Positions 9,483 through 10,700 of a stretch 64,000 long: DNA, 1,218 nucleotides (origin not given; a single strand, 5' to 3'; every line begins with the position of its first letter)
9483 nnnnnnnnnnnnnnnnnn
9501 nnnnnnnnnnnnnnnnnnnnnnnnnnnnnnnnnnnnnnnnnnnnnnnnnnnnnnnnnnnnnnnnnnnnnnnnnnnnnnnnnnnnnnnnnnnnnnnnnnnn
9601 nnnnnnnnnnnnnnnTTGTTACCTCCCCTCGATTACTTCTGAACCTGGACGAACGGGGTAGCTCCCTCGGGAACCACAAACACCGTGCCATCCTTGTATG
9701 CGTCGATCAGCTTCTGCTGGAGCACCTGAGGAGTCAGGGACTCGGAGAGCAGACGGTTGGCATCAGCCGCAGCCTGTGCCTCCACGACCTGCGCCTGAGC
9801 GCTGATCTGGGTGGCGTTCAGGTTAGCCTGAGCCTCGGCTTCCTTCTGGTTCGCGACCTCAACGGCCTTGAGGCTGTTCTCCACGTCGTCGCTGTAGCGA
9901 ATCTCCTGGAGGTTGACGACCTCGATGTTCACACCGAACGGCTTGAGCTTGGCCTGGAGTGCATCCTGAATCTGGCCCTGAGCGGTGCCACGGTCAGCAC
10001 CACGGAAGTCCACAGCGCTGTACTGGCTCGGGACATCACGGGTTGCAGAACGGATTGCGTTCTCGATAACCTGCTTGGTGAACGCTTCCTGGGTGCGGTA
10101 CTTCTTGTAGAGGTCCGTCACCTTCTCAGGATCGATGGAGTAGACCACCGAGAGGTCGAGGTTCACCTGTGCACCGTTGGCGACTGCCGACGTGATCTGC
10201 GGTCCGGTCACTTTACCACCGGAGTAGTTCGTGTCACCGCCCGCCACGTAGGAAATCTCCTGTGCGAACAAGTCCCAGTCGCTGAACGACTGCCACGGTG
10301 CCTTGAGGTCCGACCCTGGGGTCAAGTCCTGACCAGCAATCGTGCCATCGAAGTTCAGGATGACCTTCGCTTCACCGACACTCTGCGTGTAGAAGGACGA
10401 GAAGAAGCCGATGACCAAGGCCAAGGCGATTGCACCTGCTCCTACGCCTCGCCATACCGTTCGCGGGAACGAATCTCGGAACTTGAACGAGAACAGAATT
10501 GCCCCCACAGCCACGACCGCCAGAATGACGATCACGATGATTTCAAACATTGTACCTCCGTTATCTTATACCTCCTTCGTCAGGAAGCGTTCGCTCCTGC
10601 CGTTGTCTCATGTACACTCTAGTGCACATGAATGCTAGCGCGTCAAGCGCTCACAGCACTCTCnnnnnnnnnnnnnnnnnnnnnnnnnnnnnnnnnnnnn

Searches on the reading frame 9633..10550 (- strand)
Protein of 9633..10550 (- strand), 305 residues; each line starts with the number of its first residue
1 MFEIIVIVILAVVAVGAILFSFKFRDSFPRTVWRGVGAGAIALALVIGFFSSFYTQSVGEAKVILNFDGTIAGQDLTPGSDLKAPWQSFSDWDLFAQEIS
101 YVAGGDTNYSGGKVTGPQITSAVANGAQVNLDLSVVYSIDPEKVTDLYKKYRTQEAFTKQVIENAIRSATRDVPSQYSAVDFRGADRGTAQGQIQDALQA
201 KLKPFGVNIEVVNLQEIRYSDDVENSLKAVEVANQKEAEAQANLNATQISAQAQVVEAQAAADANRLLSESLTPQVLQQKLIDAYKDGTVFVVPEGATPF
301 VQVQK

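Call 12: search_protein_families(library=pfam, proteins=[window:9633-10550:-], max_evalue=0.001)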
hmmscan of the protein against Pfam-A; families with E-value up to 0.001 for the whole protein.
window:9633-10550:- (305 aa): 1 family
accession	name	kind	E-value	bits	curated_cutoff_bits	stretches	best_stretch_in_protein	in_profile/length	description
PF01145.31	Band_7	-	8.3e-24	85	23.6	1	58-245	5-166/176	SPFH domain / Band 7 family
